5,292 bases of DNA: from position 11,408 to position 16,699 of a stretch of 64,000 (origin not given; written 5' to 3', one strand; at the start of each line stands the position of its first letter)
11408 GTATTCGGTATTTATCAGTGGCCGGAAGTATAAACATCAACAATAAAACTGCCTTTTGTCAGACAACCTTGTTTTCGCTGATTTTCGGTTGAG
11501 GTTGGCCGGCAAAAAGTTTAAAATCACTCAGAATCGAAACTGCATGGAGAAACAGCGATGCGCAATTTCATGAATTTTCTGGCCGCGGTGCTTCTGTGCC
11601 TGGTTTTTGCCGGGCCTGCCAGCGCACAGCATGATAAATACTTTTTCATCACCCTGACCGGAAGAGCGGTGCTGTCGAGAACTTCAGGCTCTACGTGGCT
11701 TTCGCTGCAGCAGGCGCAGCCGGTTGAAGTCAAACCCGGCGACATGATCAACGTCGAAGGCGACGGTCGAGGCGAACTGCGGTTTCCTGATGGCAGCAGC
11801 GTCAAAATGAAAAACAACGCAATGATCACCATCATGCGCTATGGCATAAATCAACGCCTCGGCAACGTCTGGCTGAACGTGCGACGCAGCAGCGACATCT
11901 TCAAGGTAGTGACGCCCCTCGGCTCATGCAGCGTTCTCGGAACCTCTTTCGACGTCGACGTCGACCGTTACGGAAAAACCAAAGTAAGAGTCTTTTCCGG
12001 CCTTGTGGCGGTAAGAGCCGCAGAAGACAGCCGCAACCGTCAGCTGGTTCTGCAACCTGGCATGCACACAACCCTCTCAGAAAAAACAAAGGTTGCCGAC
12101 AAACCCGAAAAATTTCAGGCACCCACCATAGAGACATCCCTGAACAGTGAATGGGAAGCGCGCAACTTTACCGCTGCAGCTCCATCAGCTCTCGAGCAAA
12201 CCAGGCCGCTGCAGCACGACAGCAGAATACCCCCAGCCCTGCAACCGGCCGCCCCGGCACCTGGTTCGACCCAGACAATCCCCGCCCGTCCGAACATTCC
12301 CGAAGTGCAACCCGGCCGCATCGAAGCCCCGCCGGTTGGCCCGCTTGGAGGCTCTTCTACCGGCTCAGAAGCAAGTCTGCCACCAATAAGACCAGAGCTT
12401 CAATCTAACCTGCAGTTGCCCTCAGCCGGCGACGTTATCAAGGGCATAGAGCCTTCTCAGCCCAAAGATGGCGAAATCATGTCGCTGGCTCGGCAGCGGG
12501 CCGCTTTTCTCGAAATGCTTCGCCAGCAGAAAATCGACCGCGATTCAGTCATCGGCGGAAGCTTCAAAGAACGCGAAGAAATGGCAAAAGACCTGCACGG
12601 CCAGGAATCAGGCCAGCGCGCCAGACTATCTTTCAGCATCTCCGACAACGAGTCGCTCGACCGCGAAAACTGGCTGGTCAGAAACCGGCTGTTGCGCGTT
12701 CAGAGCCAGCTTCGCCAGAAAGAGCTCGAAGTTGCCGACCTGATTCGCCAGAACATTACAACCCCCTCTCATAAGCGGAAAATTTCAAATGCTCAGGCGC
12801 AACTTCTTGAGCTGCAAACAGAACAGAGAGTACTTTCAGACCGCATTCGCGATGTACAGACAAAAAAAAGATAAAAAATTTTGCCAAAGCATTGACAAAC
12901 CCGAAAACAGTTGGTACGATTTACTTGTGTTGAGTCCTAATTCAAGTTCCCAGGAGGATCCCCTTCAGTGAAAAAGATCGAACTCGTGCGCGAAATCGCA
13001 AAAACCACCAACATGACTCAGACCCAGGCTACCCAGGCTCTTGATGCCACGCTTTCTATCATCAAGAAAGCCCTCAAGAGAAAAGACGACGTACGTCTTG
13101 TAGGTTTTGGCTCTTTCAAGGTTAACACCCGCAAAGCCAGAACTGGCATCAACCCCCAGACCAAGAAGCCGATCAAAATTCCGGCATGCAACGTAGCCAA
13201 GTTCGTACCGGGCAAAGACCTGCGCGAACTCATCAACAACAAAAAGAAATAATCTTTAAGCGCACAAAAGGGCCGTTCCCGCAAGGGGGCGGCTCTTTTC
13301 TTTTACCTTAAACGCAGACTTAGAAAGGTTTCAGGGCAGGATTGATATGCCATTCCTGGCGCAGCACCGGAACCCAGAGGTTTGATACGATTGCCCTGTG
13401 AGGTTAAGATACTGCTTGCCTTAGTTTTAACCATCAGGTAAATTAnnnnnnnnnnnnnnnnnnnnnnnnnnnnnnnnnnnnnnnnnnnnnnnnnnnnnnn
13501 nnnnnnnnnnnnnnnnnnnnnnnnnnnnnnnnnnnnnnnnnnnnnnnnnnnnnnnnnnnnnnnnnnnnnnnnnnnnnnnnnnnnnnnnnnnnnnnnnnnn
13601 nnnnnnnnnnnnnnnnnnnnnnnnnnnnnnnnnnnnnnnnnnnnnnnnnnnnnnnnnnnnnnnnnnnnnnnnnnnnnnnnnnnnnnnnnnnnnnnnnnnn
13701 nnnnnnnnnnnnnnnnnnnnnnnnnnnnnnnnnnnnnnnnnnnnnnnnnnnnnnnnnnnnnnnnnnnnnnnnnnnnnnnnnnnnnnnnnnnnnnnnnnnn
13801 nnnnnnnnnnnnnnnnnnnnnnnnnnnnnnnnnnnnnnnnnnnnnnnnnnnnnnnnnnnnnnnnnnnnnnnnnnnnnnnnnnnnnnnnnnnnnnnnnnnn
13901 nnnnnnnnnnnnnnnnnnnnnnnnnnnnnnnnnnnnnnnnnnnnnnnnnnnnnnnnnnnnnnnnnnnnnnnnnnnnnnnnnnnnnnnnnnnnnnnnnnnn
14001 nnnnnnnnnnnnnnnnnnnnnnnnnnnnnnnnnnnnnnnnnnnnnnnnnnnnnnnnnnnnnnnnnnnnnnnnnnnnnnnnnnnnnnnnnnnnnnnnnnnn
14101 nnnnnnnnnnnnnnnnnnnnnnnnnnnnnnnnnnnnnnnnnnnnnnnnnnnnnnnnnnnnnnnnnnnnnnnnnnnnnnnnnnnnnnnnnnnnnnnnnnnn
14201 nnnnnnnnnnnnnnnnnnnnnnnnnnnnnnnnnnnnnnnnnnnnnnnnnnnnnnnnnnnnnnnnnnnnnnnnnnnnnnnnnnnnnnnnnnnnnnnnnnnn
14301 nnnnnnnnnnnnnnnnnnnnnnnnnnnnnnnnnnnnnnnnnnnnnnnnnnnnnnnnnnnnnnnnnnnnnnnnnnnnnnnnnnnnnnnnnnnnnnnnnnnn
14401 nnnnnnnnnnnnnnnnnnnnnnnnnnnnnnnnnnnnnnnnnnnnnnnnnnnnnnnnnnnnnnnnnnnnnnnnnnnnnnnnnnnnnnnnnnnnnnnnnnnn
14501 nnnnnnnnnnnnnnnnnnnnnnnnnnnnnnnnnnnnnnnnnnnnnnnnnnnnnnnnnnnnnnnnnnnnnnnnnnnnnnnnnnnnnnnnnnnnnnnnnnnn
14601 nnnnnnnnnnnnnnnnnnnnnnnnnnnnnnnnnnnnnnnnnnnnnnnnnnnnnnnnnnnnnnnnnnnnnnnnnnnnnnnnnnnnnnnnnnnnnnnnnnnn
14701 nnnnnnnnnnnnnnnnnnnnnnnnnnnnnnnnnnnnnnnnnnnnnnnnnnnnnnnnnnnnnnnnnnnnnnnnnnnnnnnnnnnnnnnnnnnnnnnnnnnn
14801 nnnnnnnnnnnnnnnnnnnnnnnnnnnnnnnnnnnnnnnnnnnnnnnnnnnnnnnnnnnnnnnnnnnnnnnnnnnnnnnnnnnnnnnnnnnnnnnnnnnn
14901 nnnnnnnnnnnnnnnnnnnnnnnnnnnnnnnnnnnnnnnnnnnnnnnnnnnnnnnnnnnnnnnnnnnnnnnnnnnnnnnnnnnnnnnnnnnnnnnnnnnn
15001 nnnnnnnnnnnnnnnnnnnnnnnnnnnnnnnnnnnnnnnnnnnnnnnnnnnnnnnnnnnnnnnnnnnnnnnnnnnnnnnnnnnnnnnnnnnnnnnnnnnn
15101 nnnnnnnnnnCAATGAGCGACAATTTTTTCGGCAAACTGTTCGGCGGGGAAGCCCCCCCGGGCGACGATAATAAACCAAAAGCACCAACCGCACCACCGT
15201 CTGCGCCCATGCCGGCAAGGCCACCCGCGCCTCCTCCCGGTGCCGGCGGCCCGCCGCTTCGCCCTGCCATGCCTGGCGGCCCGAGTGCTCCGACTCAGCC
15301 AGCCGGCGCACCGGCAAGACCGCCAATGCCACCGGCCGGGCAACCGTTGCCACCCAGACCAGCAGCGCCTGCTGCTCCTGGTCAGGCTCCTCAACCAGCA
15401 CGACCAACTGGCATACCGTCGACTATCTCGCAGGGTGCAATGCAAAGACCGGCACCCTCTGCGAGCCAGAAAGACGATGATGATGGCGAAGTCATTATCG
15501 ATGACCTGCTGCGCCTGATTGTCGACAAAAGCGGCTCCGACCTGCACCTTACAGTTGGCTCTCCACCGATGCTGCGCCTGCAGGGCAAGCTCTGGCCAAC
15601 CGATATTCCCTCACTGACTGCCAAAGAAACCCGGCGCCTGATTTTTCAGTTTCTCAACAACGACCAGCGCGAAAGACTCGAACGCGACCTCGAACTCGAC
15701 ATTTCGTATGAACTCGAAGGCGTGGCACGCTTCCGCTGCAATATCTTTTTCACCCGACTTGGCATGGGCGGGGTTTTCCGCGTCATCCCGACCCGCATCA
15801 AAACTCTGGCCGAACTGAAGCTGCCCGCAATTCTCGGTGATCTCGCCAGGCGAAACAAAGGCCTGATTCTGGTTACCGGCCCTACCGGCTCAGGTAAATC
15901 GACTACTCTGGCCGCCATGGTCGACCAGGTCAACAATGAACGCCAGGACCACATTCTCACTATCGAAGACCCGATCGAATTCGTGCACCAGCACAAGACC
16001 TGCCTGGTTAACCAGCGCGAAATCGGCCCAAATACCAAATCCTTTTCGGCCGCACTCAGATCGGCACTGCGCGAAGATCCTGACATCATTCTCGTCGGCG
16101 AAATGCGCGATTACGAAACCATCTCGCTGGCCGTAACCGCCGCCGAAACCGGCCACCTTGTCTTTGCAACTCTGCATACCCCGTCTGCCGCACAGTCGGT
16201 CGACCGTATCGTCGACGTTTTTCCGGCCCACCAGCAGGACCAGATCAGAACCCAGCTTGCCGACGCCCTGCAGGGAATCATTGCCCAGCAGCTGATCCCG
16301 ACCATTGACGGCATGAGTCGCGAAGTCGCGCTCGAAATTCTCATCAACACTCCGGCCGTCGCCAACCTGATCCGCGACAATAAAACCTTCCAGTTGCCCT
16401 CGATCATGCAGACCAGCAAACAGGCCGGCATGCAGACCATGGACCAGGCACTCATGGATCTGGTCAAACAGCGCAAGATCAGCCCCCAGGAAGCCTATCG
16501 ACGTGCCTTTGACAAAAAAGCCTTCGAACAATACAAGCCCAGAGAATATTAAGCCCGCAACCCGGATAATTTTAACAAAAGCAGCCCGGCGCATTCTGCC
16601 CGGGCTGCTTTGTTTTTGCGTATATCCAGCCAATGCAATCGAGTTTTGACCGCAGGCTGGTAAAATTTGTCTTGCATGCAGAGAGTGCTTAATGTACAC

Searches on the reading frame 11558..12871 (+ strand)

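Call 50: search_protein_families(library=pfam, proteins=[window:11558-12871:+], max_evalue=0.001)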
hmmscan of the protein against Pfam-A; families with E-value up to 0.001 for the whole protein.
window:11558-12871:+ (438 aa): 1 family
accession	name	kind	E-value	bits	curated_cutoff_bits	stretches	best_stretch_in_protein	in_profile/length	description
PF04773.18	FecR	-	1.5e-11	45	24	1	64-150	3-96/97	FecR protein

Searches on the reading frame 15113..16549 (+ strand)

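Call 50: search_protein_families(library=pfam, proteins=[window:15113-16549:+], max_evalue=0.001)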
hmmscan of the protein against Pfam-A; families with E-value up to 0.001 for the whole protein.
window:15113-16549:+ (479 aa): 7 families
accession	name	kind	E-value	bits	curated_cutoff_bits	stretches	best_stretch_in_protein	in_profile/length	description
PF00437.27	T2SSE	-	4.1e-48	164.3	24.9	1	240-417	133-288/370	Type II/IV secretion system protein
PF13401.12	AAA_22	-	3.3e-06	27.9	27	1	247-287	3-42/130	AAA domain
PF13191.12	AAA_16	-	5.8e-05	24.1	32.6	1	238-283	13-55/167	AAA ATPase domain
PF04851.21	ResIII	-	0.00011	22.6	22.5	1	247-357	21-110/164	Type III restriction enzyme, res subunit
PF25199.1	nSTAND_NTPase5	-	0.00013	22.3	34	1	245-294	37-86/145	Novel STAND NTPase 5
PF13476.12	AAA_23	-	0.00047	21.3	27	0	248-269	18-39/201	AAA domain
PF13555.12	AAA_29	-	0.00047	20.3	27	1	248-269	21-42/61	P-loop containing region of AAA domain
